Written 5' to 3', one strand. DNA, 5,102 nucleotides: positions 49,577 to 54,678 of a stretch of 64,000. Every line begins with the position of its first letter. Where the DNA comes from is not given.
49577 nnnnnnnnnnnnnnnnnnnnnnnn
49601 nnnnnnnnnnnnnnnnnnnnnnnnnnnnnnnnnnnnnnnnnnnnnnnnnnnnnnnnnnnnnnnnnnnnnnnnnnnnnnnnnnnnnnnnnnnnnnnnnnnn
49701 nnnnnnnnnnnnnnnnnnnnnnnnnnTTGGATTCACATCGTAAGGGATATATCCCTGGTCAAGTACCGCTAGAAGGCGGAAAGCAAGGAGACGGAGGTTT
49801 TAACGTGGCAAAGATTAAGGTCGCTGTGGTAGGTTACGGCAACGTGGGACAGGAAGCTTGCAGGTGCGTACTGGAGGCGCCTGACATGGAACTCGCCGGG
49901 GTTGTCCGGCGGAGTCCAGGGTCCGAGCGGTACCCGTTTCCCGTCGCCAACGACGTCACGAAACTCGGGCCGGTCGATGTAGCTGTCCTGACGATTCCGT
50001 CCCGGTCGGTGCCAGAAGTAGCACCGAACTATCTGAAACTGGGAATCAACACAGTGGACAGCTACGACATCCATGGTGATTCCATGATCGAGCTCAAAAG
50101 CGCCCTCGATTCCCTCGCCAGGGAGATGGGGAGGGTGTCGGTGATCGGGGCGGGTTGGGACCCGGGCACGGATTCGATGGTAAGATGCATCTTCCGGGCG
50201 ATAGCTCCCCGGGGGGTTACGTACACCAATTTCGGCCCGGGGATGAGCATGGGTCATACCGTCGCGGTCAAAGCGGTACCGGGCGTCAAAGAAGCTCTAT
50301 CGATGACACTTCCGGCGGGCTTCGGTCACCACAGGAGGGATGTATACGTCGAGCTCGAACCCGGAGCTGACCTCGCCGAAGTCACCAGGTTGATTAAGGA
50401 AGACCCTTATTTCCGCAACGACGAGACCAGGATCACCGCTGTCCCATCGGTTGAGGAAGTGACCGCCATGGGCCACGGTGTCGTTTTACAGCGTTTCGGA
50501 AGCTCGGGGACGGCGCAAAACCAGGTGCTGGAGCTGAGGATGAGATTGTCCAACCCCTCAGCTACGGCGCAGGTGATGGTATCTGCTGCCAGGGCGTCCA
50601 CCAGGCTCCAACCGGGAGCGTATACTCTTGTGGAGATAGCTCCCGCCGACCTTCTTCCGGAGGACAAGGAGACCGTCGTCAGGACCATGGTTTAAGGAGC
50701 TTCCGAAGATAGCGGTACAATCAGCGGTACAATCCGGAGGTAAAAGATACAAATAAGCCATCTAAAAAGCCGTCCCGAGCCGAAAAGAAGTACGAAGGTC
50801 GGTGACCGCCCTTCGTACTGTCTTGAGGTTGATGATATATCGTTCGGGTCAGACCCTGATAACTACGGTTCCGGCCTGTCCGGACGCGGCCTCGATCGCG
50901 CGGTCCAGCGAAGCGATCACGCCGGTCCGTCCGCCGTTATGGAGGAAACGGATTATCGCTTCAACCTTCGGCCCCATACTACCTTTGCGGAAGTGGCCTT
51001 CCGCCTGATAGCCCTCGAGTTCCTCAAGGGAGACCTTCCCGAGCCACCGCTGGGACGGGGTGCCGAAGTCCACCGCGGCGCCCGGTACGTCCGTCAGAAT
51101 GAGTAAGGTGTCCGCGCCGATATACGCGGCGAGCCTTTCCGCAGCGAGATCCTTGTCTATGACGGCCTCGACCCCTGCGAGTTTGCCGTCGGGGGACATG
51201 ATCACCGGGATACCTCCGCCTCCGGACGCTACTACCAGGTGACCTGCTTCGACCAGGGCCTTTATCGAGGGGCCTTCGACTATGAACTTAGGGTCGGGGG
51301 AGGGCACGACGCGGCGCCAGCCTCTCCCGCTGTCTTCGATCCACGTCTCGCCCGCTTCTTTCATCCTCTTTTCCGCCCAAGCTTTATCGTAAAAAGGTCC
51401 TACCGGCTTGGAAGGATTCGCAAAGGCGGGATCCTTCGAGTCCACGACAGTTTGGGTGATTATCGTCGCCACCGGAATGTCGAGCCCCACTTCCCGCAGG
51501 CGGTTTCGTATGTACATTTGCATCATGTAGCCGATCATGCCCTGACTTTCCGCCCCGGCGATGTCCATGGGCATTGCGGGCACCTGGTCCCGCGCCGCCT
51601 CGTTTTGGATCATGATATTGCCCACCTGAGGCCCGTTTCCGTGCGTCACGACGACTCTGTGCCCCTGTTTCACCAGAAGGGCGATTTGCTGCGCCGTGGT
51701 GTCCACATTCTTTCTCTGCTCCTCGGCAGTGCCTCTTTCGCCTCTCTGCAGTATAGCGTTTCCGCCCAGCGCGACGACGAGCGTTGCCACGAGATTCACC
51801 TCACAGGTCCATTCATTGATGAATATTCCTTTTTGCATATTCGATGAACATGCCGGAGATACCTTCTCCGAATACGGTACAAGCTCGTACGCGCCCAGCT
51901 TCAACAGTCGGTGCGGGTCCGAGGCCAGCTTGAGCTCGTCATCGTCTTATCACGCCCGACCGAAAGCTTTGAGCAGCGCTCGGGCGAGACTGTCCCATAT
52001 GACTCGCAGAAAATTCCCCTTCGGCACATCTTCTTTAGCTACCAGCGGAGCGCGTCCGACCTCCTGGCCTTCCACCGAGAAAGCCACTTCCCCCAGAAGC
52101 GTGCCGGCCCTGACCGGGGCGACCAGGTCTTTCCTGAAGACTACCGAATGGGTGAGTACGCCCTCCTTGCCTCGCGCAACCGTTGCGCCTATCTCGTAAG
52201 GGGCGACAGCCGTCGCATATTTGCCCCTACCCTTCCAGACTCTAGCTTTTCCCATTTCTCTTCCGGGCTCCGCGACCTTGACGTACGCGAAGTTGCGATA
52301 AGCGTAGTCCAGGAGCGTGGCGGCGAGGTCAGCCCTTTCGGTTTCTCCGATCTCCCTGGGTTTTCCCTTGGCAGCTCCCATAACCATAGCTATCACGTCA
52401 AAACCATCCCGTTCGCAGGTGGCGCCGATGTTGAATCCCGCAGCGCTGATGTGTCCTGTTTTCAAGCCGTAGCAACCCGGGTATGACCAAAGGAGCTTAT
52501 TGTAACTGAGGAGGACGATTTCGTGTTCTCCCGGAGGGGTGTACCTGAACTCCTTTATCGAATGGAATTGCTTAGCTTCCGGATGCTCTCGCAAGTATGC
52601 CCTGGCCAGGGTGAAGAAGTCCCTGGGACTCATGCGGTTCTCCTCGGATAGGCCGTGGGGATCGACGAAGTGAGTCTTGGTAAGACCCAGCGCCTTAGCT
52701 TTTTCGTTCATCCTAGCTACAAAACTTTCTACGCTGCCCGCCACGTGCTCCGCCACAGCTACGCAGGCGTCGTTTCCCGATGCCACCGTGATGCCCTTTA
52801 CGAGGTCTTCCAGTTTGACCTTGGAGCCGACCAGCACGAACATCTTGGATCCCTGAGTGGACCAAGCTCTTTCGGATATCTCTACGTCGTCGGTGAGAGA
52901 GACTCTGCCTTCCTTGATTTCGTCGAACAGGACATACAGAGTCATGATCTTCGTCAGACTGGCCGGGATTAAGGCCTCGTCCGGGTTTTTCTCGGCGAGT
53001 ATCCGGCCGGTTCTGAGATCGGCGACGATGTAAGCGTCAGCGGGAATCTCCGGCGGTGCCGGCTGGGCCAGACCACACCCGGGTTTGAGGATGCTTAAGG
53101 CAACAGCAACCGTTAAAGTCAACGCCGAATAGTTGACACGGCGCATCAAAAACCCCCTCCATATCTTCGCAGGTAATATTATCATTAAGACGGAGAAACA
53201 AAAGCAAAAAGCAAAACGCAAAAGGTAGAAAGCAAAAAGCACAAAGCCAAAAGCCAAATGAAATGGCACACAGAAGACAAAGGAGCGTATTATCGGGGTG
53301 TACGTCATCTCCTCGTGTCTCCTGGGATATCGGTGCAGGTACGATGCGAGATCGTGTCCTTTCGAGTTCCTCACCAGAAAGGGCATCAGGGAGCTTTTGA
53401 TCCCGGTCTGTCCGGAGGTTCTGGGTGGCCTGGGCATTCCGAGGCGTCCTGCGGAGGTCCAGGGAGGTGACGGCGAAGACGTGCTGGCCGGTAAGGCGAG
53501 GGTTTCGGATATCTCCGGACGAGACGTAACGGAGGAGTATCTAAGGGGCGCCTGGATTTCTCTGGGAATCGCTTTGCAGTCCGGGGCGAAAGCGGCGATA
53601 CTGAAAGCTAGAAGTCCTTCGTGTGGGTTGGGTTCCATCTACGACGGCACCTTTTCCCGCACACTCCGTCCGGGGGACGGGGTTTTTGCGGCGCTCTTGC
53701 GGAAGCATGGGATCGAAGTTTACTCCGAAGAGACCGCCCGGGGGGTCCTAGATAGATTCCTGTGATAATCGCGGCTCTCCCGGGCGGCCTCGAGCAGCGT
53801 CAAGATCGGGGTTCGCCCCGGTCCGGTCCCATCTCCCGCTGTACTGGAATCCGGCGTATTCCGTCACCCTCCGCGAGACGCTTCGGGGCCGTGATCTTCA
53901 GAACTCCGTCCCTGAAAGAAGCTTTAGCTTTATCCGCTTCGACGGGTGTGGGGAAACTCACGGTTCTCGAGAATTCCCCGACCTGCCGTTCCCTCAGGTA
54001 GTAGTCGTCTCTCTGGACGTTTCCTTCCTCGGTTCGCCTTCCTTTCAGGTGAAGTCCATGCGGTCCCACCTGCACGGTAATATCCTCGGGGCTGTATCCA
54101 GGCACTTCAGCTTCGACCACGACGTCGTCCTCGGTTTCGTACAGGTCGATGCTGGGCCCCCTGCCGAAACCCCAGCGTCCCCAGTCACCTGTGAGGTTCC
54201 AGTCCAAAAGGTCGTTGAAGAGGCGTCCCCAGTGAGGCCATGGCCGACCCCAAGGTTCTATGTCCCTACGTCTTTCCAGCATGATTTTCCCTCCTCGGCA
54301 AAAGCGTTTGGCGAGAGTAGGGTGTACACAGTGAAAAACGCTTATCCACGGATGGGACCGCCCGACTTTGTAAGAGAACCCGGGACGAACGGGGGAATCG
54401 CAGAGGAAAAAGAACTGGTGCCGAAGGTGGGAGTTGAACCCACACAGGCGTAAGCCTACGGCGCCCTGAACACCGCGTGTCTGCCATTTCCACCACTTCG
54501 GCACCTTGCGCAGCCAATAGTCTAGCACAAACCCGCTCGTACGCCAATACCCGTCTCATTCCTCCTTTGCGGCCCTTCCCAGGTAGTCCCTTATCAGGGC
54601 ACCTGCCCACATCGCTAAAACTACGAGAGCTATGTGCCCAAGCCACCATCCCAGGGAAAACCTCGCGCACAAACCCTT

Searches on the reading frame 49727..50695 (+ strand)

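Call 25: search_protein_families(library=pfam, proteins=[window:49727-50695:+], max_evalue=0.00001)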
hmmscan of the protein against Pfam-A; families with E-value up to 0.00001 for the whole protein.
window:49727-50695:+ (322 aa): 1 family
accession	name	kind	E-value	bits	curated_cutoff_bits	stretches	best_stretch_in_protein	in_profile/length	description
PF16654.10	DAPDH_C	-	5.7e-20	72.2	30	1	143-197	1-55/154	Diaminopimelic acid dehydrogenase C-terminal domain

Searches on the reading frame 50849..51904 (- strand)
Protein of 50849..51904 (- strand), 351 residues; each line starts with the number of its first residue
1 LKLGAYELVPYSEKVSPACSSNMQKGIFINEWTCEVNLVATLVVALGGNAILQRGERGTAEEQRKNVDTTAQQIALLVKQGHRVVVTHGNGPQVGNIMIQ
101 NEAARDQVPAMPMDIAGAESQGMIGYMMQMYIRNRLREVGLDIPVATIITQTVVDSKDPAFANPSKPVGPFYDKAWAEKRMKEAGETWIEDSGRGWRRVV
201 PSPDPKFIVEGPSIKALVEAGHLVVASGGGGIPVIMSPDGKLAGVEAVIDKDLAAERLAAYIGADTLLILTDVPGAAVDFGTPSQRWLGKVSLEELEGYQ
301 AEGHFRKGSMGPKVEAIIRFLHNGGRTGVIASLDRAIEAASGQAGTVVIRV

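Call 37: search_protein_families(library=pfam, proteins=[window:50849-51904:-], max_evalue=0.00001)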
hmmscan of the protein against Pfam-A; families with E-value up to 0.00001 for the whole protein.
window:50849-51904:- (351 aa): 1 family
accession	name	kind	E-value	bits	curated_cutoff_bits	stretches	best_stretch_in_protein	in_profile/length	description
PF00696.33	AA_kinase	-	1.5e-27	97.3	24.9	1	41-332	2-234/234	Amino acid kinase family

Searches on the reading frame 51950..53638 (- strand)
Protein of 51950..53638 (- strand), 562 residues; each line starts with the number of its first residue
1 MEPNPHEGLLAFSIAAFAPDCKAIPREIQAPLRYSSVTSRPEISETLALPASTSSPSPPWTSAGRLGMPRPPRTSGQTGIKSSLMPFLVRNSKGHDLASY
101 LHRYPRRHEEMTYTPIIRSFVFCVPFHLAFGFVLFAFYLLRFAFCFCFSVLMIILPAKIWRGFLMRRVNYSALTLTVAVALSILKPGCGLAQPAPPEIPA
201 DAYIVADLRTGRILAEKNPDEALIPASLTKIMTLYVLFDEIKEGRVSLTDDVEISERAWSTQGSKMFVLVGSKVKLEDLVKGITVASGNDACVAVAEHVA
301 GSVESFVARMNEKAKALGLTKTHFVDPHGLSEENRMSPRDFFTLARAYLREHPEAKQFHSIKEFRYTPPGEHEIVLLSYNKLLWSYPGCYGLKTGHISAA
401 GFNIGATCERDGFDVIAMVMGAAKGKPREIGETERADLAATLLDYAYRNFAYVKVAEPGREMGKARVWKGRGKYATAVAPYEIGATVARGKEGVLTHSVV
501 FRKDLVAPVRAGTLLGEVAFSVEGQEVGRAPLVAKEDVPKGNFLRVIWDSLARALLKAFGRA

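Call 37: search_protein_families(library=pfam, proteins=[window:51950-53638:-], max_evalue=0.00001)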
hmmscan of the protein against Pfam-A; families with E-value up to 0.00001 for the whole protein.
window:51950-53638:- (562 aa): 3 families
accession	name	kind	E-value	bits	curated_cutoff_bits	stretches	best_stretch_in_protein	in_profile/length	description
PF00768.25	Peptidase_S11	-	7.2e-69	232.3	27.6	1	193-423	5-238/239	D-alanyl-D-alanine carboxypeptidase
PF07943.18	PBP5_C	-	6.4e-16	58.7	21.2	1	450-540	1-91/91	Penicillin-binding protein 5, C-terminal domain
PF13354.11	Beta-lactamase2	-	7.5e-13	48.8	22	1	204-346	3-144/214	Beta-lactamase enzyme family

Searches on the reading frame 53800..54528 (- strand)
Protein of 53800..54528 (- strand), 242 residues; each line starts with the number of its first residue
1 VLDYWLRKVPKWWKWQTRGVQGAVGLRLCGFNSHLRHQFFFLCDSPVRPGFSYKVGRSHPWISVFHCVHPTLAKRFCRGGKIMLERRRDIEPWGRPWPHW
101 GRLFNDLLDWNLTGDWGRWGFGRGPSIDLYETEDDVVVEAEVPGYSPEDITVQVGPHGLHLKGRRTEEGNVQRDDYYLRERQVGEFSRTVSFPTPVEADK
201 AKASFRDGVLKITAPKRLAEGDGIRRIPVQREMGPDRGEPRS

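Call 37: search_protein_families(library=pfam, proteins=[window:53800-54528:-], max_evalue=0.00001)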
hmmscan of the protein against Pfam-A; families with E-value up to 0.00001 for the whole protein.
window:53800-54528:- (242 aa): 1 family
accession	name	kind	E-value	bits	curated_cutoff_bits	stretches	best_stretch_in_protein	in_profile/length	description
PF00011.27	HSP20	-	3.4e-18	66.1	20.8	1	130-230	3-102/102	Hsp20/alpha crystallin family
